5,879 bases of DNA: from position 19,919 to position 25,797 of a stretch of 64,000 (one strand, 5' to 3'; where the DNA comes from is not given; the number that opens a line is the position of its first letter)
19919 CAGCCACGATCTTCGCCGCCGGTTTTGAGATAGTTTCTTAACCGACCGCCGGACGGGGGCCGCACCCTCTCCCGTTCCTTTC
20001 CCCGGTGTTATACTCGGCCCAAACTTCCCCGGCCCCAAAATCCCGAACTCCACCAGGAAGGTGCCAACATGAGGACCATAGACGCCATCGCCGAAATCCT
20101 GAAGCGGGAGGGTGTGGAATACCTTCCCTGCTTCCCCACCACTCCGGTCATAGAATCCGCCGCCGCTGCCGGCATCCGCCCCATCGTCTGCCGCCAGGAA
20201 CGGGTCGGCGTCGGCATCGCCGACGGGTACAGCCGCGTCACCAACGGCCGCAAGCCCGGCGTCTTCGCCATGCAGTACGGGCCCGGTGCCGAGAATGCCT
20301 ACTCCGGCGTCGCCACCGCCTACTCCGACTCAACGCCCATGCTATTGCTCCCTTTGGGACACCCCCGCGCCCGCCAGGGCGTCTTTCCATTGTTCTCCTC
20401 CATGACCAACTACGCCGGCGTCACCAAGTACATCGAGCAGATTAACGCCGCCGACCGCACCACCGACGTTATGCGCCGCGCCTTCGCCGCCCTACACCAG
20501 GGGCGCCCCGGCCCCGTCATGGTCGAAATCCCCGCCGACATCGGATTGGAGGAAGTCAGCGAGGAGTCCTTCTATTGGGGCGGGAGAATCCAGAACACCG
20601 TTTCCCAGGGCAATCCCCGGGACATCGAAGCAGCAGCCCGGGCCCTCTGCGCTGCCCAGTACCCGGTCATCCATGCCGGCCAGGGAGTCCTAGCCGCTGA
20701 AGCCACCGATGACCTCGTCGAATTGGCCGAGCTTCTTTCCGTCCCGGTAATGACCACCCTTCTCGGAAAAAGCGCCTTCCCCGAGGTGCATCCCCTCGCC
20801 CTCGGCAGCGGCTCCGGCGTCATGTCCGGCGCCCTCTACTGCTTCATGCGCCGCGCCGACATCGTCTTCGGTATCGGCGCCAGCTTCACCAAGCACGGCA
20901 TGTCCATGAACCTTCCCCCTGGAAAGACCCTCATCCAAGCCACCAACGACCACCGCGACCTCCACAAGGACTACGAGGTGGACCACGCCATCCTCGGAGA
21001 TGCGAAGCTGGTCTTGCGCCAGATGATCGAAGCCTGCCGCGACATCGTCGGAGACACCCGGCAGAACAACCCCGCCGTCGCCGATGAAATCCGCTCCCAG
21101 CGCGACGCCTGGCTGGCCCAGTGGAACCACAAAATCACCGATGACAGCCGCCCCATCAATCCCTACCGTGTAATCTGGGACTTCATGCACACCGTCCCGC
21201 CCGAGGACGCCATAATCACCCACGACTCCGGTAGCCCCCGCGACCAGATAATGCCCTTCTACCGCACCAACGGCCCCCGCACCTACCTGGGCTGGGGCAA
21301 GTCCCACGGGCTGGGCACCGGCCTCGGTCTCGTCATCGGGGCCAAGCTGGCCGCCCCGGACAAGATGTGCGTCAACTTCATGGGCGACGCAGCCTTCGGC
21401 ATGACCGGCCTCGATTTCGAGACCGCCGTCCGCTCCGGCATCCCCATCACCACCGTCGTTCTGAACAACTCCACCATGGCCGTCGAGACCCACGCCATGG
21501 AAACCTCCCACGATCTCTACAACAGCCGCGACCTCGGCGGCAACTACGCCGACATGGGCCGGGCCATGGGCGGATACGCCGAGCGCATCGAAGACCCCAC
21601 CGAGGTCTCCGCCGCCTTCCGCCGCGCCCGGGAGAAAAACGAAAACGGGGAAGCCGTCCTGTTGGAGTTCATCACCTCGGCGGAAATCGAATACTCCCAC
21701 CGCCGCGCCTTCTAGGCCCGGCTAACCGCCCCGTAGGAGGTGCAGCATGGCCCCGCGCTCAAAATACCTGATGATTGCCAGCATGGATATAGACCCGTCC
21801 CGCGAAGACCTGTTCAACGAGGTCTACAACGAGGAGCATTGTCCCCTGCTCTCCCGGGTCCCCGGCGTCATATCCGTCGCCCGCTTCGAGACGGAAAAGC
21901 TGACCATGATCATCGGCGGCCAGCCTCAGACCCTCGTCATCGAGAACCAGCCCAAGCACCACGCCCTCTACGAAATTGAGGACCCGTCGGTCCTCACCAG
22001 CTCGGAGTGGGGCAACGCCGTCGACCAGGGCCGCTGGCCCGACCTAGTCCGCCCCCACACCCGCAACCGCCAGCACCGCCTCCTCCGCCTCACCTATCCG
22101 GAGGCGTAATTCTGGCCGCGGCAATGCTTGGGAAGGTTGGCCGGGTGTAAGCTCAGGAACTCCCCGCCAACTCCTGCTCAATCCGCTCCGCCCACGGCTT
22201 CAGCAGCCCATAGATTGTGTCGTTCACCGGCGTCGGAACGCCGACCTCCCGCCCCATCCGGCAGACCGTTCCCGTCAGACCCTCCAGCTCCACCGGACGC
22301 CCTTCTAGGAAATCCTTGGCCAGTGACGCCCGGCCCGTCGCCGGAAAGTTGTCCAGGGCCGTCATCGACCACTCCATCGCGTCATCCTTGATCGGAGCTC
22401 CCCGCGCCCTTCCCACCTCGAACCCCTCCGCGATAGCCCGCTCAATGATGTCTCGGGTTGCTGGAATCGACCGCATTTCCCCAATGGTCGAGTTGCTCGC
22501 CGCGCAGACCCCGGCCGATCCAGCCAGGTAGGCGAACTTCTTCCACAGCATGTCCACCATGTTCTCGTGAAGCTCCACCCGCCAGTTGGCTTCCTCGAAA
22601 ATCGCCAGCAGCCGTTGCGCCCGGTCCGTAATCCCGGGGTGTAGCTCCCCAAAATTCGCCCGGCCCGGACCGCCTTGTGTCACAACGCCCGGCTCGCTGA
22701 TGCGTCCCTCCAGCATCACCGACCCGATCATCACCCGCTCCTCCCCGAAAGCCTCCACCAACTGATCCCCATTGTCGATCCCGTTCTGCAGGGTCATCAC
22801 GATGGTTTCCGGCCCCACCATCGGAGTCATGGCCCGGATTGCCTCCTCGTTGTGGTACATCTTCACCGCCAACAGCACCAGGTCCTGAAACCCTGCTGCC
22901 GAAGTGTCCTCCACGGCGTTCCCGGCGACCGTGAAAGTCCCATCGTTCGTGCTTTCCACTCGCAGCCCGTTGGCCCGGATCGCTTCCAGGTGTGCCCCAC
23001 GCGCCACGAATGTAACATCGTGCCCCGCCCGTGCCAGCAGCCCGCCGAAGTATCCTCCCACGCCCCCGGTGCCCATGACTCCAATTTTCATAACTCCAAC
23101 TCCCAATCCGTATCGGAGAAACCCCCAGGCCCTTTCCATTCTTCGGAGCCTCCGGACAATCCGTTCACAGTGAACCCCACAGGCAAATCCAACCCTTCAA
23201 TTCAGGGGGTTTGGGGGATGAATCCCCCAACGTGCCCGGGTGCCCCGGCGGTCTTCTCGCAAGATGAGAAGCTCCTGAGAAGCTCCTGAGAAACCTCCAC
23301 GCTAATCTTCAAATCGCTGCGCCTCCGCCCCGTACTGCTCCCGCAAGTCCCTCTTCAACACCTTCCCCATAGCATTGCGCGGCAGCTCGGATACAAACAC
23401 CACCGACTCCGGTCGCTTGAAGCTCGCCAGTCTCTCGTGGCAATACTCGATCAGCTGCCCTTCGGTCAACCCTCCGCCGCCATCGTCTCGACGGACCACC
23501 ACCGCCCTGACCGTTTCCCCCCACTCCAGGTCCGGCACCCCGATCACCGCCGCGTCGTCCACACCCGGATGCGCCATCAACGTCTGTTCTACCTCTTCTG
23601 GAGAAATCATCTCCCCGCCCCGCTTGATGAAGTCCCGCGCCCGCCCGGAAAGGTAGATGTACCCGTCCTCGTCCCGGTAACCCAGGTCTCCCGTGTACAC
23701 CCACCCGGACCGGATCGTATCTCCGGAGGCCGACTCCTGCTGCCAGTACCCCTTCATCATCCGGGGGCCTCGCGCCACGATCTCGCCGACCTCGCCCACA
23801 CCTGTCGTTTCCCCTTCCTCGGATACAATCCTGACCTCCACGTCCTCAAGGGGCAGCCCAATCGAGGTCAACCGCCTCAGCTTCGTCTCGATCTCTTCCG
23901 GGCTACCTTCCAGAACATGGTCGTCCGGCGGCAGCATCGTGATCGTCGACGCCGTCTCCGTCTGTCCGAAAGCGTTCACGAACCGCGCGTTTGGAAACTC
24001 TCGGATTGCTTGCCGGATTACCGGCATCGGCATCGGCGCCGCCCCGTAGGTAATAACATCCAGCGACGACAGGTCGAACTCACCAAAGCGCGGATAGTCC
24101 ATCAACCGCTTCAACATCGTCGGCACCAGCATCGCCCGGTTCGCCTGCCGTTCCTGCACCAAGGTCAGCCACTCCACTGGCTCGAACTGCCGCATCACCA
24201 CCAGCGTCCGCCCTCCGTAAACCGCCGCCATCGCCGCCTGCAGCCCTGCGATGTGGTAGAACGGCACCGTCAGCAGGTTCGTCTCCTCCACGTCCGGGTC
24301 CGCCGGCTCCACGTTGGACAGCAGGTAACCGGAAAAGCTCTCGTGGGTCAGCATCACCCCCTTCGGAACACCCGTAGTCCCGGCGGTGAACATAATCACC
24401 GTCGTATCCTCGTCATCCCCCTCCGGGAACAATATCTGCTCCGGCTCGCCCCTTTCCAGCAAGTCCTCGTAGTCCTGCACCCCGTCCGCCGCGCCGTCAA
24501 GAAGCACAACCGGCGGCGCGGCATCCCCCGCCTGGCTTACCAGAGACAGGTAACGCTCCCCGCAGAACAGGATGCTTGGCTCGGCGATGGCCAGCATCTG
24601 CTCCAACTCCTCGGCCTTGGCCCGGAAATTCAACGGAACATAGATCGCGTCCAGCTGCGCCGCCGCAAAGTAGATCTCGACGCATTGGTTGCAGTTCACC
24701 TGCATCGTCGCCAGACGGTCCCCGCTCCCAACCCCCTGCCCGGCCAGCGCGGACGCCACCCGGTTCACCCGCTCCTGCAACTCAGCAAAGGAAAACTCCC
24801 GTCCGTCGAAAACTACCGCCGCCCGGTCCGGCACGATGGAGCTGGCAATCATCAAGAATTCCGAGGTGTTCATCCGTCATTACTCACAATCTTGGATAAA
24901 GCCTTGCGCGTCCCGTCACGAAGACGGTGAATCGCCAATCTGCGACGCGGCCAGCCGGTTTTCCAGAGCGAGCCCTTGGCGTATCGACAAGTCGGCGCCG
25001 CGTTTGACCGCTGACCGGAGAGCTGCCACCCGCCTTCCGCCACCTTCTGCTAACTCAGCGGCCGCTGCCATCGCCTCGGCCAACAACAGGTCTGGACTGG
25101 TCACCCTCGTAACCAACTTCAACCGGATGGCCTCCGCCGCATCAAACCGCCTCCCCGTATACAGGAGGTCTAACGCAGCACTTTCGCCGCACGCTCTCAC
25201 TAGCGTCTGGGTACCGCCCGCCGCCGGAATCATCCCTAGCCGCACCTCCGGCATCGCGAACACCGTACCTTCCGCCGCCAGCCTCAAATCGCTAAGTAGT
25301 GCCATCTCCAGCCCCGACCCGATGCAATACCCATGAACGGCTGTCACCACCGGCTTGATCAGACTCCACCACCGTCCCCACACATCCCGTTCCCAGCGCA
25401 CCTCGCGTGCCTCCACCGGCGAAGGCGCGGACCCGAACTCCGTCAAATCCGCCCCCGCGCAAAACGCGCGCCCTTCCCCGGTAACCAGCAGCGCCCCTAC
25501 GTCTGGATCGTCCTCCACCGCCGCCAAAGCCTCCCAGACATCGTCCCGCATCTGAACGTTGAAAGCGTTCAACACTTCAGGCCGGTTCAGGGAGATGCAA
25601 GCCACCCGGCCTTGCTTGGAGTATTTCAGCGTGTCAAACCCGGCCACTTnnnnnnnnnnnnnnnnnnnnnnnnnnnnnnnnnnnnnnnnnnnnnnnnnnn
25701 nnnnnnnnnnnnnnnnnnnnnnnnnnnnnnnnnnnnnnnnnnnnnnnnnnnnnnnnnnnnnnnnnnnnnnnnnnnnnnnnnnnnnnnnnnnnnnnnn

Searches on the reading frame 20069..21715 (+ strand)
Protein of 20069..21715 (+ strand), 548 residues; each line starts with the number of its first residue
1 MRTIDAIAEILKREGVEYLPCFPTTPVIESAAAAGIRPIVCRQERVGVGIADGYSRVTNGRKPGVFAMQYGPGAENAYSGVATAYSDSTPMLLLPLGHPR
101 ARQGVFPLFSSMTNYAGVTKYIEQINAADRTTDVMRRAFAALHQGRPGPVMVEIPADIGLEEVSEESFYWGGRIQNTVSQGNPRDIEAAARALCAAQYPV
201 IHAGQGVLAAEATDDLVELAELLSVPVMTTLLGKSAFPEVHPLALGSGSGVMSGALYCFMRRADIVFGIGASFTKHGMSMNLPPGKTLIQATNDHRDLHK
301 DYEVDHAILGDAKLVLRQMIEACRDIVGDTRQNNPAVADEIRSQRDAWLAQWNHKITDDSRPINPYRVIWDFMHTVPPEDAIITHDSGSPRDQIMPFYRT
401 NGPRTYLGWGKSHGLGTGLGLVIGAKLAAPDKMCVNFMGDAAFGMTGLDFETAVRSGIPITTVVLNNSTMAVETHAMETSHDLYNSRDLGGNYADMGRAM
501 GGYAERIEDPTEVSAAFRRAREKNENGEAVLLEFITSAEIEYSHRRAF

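Call 69: search_protein_families(library=ncbifam, proteins=[window:20069-21715:+], max_evalue=1e-10)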
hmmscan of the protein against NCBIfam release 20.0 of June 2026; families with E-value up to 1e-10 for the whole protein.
window:20069-21715:+ (548 aa): 50 families (the best 25 are shown)
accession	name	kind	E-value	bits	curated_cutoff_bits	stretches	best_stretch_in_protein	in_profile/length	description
NF004807.0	PRK06154.1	equivalog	2.6e-221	736.2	607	1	1-544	20-562/565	thiamine pyrophosphate-requiring protein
TIGR00118.1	acolac_lg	equivalog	3.8e-75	253.4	538.35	1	2-534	2-532/557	biosynthetic-type acetolactate synthase large subunit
NF004919.0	PRK06276.1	equivalog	1.3e-74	251.6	866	1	1-535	1-537/582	acetolactate synthase large subunit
NF005713.0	PRK07525.1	subfamily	1.1e-72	245.3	620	1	1-546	6-572/592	sulfoacetaldehyde acetyltransferase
NF004710.0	PRK06048.1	equivalog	6.2e-70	236.2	976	1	1-538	8-539/561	acetolactate synthase large subunit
TIGR03457.1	sulphoacet_xsc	equivalog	3.2e-69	233.8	676.4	1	1-546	2-566/579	sulfoacetaldehyde acetyltransferase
NF004772.0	PRK06112.1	subfamily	6.1e-68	229.5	673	1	4-536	17-559/578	acetolactate synthase catalytic subunit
NF006052.0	PRK08199.1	subfamily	3.1e-66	223.8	539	1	6-538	13-539/559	thiamine pyrophosphate protein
NF005039.0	PRK06456.1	equivalog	7.2e-66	222.8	868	1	11-473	12-481/572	acetolactate synthase large subunit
NF006187.0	PRK08322.1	equivalog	6.8e-64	216.2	509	1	2-522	3-517/548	acetolactate synthase large subunit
NF004516.0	PRK05858.1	equivalog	2.1e-60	204.8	587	1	25-543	38-542/548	acetolactate synthase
NF006122.0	PRK08266.1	subfamily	1.9e-58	198.3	571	1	5-525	8-516/543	hypothetical protein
NF008431.0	PRK11269.1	equivalog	2.6e-57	194.6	791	1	1-539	4-558/591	glyoxylate carboligase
NF005058.0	PRK06466.1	equivalog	5.8e-57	193.4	951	1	5-476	8-486/574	acetolactate synthase 3 large subunit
NF005651.0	PRK07418.1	subfamily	2.1e-56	191.4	942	1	8-472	26-494/617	acetolactate synthase large subunit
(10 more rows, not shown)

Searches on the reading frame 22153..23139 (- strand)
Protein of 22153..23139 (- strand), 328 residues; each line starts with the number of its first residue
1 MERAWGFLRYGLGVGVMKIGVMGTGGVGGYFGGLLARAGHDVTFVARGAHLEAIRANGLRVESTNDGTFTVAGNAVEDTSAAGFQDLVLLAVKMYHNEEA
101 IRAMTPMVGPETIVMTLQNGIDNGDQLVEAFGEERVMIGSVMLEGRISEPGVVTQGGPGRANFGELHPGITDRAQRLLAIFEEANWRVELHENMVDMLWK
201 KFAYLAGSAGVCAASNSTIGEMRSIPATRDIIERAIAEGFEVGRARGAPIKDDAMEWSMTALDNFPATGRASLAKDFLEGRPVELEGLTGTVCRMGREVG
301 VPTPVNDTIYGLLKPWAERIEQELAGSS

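Call 3: search_protein_families(library=pfam, proteins=[window:22153-23139:-], max_evalue=0.1)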
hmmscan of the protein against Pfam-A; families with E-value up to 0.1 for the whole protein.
window:22153-23139:- (328 aa): 6 families
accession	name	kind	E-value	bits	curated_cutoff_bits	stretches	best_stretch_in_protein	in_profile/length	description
PF02558.23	ApbA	-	1.5e-40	138.7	22.2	1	19-166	1-148/150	Ketopantoate reductase PanE/ApbA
PF08546.17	ApbA_C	-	2.3e-25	89.8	22.7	1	194-314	2-122/125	Ketopantoate reductase PanE/ApbA C terminal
PF03807.23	F420_oxidored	-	1.8e-05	25.7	21.6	1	18-107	1-81/94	NADP oxidoreductase coenzyme F420-dependent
PF01210.29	NAD_Gly3P_dh_N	-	0.00036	21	23.1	1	18-126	1-112/158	NAD-dependent glycerol-3-phosphate dehydrogenase N-terminus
PF03721.20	UDPG_MGDP_dh_N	-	0.013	15.5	27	1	17-45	1-29/187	UDP-glucose/GDP-mannose dehydrogenase family, NAD binding domain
PF04314.18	PCuAC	-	0.062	13.6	29.4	0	100-132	5-37/109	Copper chaperone PCu(A)C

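Call 69: search_protein_families(library=ncbifam, proteins=[window:22153-23139:-], max_evalue=1e-10)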
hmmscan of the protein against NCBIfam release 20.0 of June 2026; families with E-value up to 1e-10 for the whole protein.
window:22153-23139:- (328 aa): 15 families
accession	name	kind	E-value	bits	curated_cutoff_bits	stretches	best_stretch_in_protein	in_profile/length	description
TIGR00745.1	apbA_panE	subfamily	2.2e-72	243.9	141.35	1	18-314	1-299/305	2-dehydropantoate 2-reductase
NF005091.0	PRK06522.2-2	equivalog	4.4e-70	236.2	252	1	17-315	2-295/302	2-dehydropantoate 2-reductase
NF005094.0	PRK06522.2-5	equivalog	2.7e-56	191.1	382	1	17-316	1-301/307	2-dehydropantoate 2-reductase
NF005089.0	PRK06522.1-4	subfamily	9.3e-51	173.1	223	2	17-121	1-104/326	2-dehydropantoate 2-reductase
NF004887.0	PRK06249.1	equivalog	3.3e-45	154.6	360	1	17-315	6-309/316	putative 2-dehydropantoate 2-reductase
NF005092.1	PRK06522.2-3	equivalog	1.5e-37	129.3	500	1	17-314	1-292/296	2-dehydropantoate 2-reductase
NF005088.0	PRK06522.1-2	subfamily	2.2e-37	128.8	371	1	17-312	1-297/308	2-dehydropantoate 2-reductase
NF006083.0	PRK08229.1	equivalog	2.6e-37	128.6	371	1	17-245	3-228/341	2-dehydropantoate 2-reductase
NF009541.0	PRK12921.1-1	equivalog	4.4e-26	91.8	338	1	17-313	6-289/297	oxidoreductase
NF005087.0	PRK06522.1-1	equivalog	3e-23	82.4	351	1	17-319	1-291/296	2-dehydropantoate 2-reductase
NF009543.0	PRK12921.1-5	equivalog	4.7e-23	81.8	339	1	17-312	1-298/305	oxidoreductase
NF009542.0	PRK12921.1-4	equivalog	9.7e-19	67.7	288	1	17-315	2-281/286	oxidoreductase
NF005093.0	PRK06522.2-4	equivalog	1.1e-18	67.7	308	1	17-316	4-296/304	2-dehydropantoate 2-reductase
NF004311.0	PRK05708.1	equivalog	2.1e-18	66.2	378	1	17-310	3-290/305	putative 2-dehydropantoate 2-reductase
NF005090.0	PRK06522.2-1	equivalog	4.3e-11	42.6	496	1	17-213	3-194/296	2-dehydropantoate 2-reductase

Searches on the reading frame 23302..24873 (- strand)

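Call 3: search_protein_families(library=pfam, proteins=[window:23302-24873:-], max_evalue=0.1)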
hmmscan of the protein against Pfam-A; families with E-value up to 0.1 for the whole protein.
window:23302-24873:- (523 aa): 2 families
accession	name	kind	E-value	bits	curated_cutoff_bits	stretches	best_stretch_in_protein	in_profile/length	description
PF00501.34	AMP-binding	-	2.1e-80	270.8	29.9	1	15-377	9-384/384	AMP-binding enzyme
PF13193.12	AMP-binding_C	-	3.4e-20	73.2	24.5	1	427-504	1-76/76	AMP-binding enzyme C-terminal domain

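Call 69: search_protein_families(library=ncbifam, proteins=[window:23302-24873:-], max_evalue=1e-10)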
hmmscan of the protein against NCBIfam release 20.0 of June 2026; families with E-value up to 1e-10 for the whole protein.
window:23302-24873:- (523 aa): 105 families (the best 25 are shown)
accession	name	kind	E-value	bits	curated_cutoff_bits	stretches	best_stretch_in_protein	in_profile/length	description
NF004837.0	PRK06187.1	subfamily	2.1e-139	465.2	476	1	4-519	11-527/531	long-chain-fatty-acid--CoA ligase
NF006182.0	PRK08316.1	subfamily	4.2e-122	408.3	663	1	11-517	21-520/523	fatty acyl-CoA synthetase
NF005307.0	PRK06839.1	equivalog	3e-100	336.2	748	1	12-513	13-492/496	o-succinylbenzoate--CoA ligase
NF005676.0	PRK07470.1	equivalog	3.8e-100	336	774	1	1-514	20-529/544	acyl-CoA synthetase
NF006181.0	PRK08314.1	subfamily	5e-97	325.5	705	2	131-518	182-558/563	long-chain-fatty-acid--CoA ligase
NF004797.0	PRK06145.1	equivalog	7.4e-96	321.5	850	1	2-516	3-497/499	acyl-CoA synthetase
NF005857.1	PRK07786.1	exception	3.2e-94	316.3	733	1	12-515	20-513/513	fatty-acid--CoA ligase FadD5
NF005801.1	PRK07656.1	equivalog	2.4e-92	310.2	657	1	7-511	7-500/500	FadD3 family acyl-CoA ligase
NF002966.0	PRK03640.1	equivalog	2.2e-90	303.6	556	1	3-513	4-479/483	o-succinylbenzoate--CoA ligase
NF009233.0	PRK12583.1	subfamily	2.2e-89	300.4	832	2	153-513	199-549/558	fatty acid CoA ligase family protein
NF052269.1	Staph_lig_FadD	equivalog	3.7e-88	296.1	650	1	6-514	5-493/499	long-chain-fatty-acid--CoA ligase FadD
NF005702.0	PRK07514.1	subfamily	1e-86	291.3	558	1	21-516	24-502/506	malonyl-CoA synthase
NF052580.1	Str24CoAsynCasG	equivalog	1.3e-83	281.2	750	1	7-510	46-546/548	steroid-24-oyl-CoA synthetase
NF006020.0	PRK08162.1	subfamily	1.9e-81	274.1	677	1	5-517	23-541/545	acyl-CoA synthetase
NF004114.0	PRK05605.1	equivalog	5.9e-81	272.5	766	2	125-515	188-570/575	long-chain-fatty-acid--CoA ligase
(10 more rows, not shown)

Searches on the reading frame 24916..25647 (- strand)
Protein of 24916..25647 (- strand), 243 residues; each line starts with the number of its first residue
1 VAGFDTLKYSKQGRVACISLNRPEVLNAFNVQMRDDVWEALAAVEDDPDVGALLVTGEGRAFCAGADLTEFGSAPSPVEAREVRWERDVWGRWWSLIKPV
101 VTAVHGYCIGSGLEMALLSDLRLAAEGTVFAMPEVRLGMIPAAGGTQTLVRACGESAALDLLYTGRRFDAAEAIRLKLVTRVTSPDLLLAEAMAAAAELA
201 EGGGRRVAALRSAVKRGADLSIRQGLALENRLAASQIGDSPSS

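Call 3: search_protein_families(library=pfam, proteins=[window:24916-25647:-], max_evalue=0.1)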
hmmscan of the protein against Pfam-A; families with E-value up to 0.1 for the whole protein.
window:24916-25647:- (243 aa): 2 families
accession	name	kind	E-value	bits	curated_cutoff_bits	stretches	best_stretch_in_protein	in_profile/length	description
PF00378.25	ECH_1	-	3.3e-51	174.5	27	1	12-235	3-226/251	Enoyl-CoA hydratase/isomerase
PF16113.10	ECH_2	-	1.3e-33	117.4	27.2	1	16-187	2-176/335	Enoyl-CoA hydratase/isomerase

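Call 69: search_protein_families(library=ncbifam, proteins=[window:24916-25647:-], max_evalue=1e-10)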
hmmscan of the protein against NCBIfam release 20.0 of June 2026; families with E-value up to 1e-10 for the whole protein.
window:24916-25647:- (243 aa): 69 families (the best 25 are shown)
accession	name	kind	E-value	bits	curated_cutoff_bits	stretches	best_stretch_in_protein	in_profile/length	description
NF004517.0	PRK05862.1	equivalog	1e-55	189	396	1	4-236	3-233/257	enoyl-CoA hydratase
NF004840.0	PRK06190.1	equivalog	2.6e-51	174.7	253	1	7-237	6-236/260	enoyl-CoA hydratase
NF051848.1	EnCoAHydtEchA19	equivalog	6.4e-51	173.4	400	1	10-233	5-231/258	enoyl-CoA hydratase EchA19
NF006007.0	PRK08138.1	subfamily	1.4e-50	172.1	355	1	11-231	14-232/261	enoyl-CoA hydratase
NF007239.0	PRK09674.1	equivalog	4.3e-49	167.3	371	1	9-232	8-229/257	2,3-dehydroadipyl-CoA hydratase PaaF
NF004475.0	PRK05809.1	subfamily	1.1e-47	162.7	394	1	5-230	4-230/260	short-chain-enoyl-CoA hydratase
NF006109.0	PRK08260.1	subfamily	1.4e-45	155.8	320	1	4-209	3-225/296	enoyl-CoA hydratase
NF004857.0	PRK06210.1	equivalog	2.4e-45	155.1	341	1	6-202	9-216/275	enoyl-CoA hydratase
NF004634.0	PRK05980.1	equivalog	2.9e-45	154.7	375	1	5-232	3-235/263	crotonase/enoyl-CoA hydratase family protein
NF004781.0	PRK06127.1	subfamily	6.9e-44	150.5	291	1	5-216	11-225/269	enoyl-CoA hydratase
NF005802.0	PRK07657.1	equivalog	1.2e-43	149.5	363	1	12-231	11-231/260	enoyl-CoA hydratase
NF042430.2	EnCoAhydt_DpgD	equivalog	1.4e-42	146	400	1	9-228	1-226/258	enoyl-CoA-hydratase DpgD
NF005803.0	PRK07658.1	equivalog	2.4e-42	145.1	313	1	6-232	3-229/257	enoyl-CoA hydratase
NF005126.0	PRK06563.1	subfamily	3.3e-41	141.4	261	1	6-209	8-212/263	crotonase/enoyl-CoA hydratase family protein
NF004525.0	PRK05870.1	equivalog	8.4e-41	140.6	285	1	6-219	4-215/249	enoyl-CoA hydratase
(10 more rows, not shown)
